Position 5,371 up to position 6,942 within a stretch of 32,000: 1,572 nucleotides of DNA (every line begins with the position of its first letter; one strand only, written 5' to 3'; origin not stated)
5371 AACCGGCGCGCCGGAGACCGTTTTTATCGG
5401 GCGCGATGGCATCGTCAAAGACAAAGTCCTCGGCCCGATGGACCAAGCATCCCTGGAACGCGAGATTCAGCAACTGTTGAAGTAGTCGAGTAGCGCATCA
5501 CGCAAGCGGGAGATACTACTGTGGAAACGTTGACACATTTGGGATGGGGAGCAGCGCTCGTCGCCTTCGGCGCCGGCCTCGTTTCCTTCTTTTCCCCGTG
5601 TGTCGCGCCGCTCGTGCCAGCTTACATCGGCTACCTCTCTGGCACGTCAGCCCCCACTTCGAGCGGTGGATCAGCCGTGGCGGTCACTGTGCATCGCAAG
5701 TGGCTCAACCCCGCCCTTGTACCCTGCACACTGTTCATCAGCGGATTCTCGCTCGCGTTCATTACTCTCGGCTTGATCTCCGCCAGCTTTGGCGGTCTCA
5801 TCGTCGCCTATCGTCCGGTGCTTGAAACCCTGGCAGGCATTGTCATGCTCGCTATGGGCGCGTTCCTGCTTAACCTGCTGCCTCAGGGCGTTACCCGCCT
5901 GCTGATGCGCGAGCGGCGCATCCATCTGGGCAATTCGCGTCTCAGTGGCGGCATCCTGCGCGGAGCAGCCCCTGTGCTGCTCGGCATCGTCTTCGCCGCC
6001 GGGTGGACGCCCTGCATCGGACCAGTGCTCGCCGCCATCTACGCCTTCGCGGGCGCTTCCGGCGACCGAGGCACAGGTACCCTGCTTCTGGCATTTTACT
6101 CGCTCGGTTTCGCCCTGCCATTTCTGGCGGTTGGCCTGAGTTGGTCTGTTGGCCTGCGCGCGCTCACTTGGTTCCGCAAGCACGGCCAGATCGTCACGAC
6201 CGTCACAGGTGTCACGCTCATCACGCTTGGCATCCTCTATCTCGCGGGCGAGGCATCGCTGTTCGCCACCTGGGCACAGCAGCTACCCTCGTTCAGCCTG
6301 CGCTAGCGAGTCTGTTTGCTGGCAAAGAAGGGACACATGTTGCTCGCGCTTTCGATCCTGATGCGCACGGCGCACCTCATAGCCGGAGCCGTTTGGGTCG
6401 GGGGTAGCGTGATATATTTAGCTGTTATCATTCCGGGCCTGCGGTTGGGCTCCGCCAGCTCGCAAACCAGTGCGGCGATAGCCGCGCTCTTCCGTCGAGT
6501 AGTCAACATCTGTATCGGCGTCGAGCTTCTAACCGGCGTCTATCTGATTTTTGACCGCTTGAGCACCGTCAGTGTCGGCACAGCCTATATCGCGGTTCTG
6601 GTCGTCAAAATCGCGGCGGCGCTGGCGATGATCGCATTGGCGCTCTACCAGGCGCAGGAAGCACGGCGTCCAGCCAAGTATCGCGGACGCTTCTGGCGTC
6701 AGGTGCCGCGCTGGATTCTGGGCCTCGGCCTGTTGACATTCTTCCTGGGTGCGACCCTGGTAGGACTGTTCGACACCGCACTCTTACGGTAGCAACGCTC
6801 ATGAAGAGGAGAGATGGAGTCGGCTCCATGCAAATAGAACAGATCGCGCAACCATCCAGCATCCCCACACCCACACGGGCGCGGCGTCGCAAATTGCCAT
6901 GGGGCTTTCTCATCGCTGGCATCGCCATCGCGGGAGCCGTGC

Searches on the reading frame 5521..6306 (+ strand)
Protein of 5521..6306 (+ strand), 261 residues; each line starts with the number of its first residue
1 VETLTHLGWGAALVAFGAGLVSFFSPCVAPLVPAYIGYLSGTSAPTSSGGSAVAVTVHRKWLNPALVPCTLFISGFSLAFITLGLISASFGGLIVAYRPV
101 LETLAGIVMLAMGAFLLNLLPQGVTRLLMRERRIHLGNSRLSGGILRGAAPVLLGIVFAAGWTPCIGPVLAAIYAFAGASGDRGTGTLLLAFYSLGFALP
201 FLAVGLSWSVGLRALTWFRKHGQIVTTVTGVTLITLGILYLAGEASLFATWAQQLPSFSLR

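Call 3: search_protein_families(library=pfam, proteins=[window:5521-6306:+], max_evalue=0.01)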
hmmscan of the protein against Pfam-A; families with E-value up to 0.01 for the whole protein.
window:5521-6306:+ (261 aa): 1 family
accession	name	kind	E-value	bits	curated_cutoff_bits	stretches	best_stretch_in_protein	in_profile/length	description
PF02683.22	DsbD_TM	-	1.5e-12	47.7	27.1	1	11-235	4-209/219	Cytochrome C biogenesis protein transmembrane domain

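Call 16: search_protein_families(library=ncbifam, proteins=[window:5521-6306:+], max_evalue=0.001)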
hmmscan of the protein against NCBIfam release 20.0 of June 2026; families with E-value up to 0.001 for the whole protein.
window:5521-6306:+ (261 aa): 2 families
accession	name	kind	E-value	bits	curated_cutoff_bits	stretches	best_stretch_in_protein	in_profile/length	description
NF001419.0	PRK00293.1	subfamily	1.7e-06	27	330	1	5-242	166-383/574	protein-disulfide reductase DsbD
NF045694.1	seleno_TsoB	exception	0.00071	17.8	805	1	13-206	186-357/572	rhodanese/DsbD fusion-like selenoprotein TsoB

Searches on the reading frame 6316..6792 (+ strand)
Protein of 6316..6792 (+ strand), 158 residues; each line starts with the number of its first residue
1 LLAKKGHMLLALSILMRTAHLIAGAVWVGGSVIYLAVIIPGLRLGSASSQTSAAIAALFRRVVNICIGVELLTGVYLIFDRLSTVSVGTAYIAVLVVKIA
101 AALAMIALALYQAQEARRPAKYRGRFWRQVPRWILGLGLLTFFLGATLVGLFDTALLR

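Call 3: search_protein_families(library=pfam, proteins=[window:6316-6792:+], max_evalue=0.01)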
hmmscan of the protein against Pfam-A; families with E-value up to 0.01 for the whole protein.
window:6316-6792:+ (158 aa): 1 family
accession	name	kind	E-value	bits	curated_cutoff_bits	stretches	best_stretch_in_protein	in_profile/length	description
PF05425.18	CopD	-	2.1e-05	25.3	32.1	1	54-147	2-104/105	Copper resistance protein D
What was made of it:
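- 6316..6792 (+): Small four-helix CopD-family membrane protein directly upstream of ccmE. It is a conserved partner of unknown role. Pfam CopD at E 2.1e-5, below its cut-off (call 3).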

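Call 16: search_protein_families(library=ncbifam, proteins=[window:6316-6792:+], max_evalue=0.001)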
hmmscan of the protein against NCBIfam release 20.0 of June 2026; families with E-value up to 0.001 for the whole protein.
window:6316-6792:+ (158 aa): 1 family
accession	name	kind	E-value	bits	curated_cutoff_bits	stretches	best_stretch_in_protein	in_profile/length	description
NF033808.0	copper_CopD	equivalog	2.4e-06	27.4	195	1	11-111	145-248/295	copper homeostasis membrane protein CopD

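Call 63: search_protein_families(library=pfam, proteins=[window:6316-6792:+], max_evalue=1)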
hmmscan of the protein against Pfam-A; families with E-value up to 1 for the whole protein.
window:6316-6792:+ (158 aa): 3 families
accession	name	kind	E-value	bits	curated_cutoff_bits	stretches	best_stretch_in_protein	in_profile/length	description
PF05425.18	CopD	-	2.1e-05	25.3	32.1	1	54-147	2-104/105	Copper resistance protein D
PF09971.14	DUF2206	-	0.077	12.3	35.6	1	50-113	111-171/368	Predicted membrane protein (DUF2206)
PF06181.16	Urate_ox_N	-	0.22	11.3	26.9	1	11-35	6-30/295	Urate oxidase N-terminal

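Call 70: find_homologous_proteins(query=window:6316-6792:+, max_evalue=0.001)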
Query window:6316-6792:+ (158 aa): 213 proteins with E <= 0.001 among 1600 candidates; the best 120 are listed.
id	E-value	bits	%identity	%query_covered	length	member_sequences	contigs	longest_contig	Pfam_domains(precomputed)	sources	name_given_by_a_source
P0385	3.9e-84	298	100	96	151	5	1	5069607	PF05425.19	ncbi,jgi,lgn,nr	ncbi:MAG: hypothetical protein OJF49_000159 [Ktedonobacterales bacterium]|jgi:putative copper export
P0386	7.5e-58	213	72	94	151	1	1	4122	PF05425.19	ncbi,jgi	ncbi:MAG: CopD family protein [Ktedonobacterales bacterium]|jgi:uncharacterized membrane protein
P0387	7.7e-57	210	70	96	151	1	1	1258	PF05425.19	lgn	-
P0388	1.2e-56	209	70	96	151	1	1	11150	PF05425.19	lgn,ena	-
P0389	2.1e-56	208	68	96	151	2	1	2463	PF05425.19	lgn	-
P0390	2.9e-56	208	70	96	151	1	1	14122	PF05425.19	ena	-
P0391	8.9e-56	206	68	96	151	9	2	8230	-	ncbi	ncbi:MAG: hypothetical protein ACXVDA_08390 [Ktedonobacterales bacterium]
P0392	1.1e-55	206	71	92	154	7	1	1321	PF05425.19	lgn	-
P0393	1.3e-55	206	70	96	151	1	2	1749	PF05425.19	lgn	-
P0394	1.5e-55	206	68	94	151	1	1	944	PF05425.19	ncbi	-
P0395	5.5e-55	204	68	96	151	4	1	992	-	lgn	-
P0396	1.4e-54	202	67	96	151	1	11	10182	PF05425.19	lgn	-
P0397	1.5e-54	202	71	91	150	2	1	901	-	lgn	-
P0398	1.8e-54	202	70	92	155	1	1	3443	-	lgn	-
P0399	2.0e-54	202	72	87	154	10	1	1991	-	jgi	jgi:uncharacterized membrane protein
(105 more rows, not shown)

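Call 77: predict_structure(alignment_id=A6)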
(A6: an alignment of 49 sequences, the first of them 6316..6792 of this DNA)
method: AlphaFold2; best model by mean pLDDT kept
length: 158 residues; sequences in the alignment: 49
mean_pLDDT: 90.5   pTM: 0.76
mean pLDDT of the five models: 90.5, 89.4, 89.3, 89.2, 86.2
residues with pLDDT >= 90: 102; 70-90: 55; 50-70: 1; < 50: 0
segments of 3 or more residues with pLDDT < 50: none
pLDDT, mean of each block of 10 residues (from residue 1): 85 93 92 93 96 93 92 90 80 94 92 90 89 92 91 83
secondary structure, 60 per line:
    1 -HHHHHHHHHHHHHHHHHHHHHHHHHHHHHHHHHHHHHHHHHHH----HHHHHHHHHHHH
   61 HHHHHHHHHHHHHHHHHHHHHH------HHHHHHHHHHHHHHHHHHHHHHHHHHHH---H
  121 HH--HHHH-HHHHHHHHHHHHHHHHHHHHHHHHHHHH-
elements in order: H2-44 H49-82 H89-116 H125-128 H130-157

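Call 80: fold_search(model_id=the predicted structure, library=pdb)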
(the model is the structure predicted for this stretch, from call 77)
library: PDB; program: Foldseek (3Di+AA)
matches with E <= 10: 35; with E <= 0.001: 0
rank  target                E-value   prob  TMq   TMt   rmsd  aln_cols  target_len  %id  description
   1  4dcn_C                2.6e+00  0.07  0.22  0.19  28.3       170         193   18  Crystal Structure Analysis of the Arfaptin2 BAR domain in Complex with ARL1 (released 2012-06-13)
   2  7w8i                  3.2e+00  0.30  0.43  0.50   7.3       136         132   11  Crystal structure of Zn bound human Focal Adhesion Targeting (FAT) domain of the Focal Adhesion Kinase (released 2022-12-21)
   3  8a6m_MODEL_1_A        3.2e+00  0.08  0.26  0.26  12.0       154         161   19  Phosphatidylserine-dependent synaptic vesicle membrane sculpting by synaptogyrin (released 2023-05-24)
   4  4xek_A                4.0e+00  0.25  0.43  0.49   7.3       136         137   12  Pyk2-FAT domain in complex with leupaxin LD4 motif (released 2015-12-30)
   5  4dcn_D                4.0e+00  0.04  0.21  0.17  28.1       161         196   16  Crystal Structure Analysis of the Arfaptin2 BAR domain in Complex with ARL1 (released 2012-06-13)
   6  7w9u_C                5.1e+00  0.33  0.43  0.50   4.1       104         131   10  Crystal Structure of Zn bound human Focal Adhesion Targeting (FAT) domain of the Focal Adhesion Kinase (released 2022-12-21)
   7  3gm3                  5.1e+00  0.21  0.43  0.50   7.3       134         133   13  Crystal Structure of the Focal Adhesion Targeting (FAT) Domain of Pyk2 (released 2009-05-05)
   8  8x63                  5.1e+00  0.07  0.28  0.21   8.0       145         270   12  CryoEM structure of the histamine H1 receptor-BRIL/Anti BRIL Fab complex with mepyramine (released 2024-01-17)
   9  3jbi_V                5.4e+00  0.28  0.54  0.63   5.2       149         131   10  MDFF model of the vinculin tail domain bound to F-actin (released 2015-11-04)
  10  7jh6_A                5.4e+00  0.15  0.47  0.44   6.7       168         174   10  De novo designed two-domain di-Zn(II) and porphyrin-binding protein (released 2020-12-09)
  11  9g0c_A                5.4e+00  0.10  0.32  0.35  24.8       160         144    9  Structure of human Mical1 bMERB_V978A_V985A domain:Rab10 complex. (released 2025-07-02)
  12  9g0d_B                5.4e+00  0.10  0.31  0.34  24.8       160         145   11  Structure of human Mical1 bMERB_V978A domain:Rab10 complex. (released 2025-07-02)
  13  2fic_B                6.0e+00  0.08  0.36  0.29  27.7       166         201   10  The crystal structure of the BAR domain from human Bin1/Amphiphysin II and its implications for molecular recognition (released 2006-11-14)
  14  6pw8_A                6.3e+00  0.10  0.29  0.33   5.7        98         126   11  Hydrocarbon-Stapled Paxillin Peptide Bound to the Focal Adhesion Targeting (FAT) Domain of the Focal Adhesion Kinase ( (released 2020-07-22)
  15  3wmf                  6.3e+00  0.02  0.18  0.07  22.6       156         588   18  Crystal structure of an inward-facing eukaryotic ABC multitrug transporter G277V/A278V/A279V mutant (released 2014-03-19)
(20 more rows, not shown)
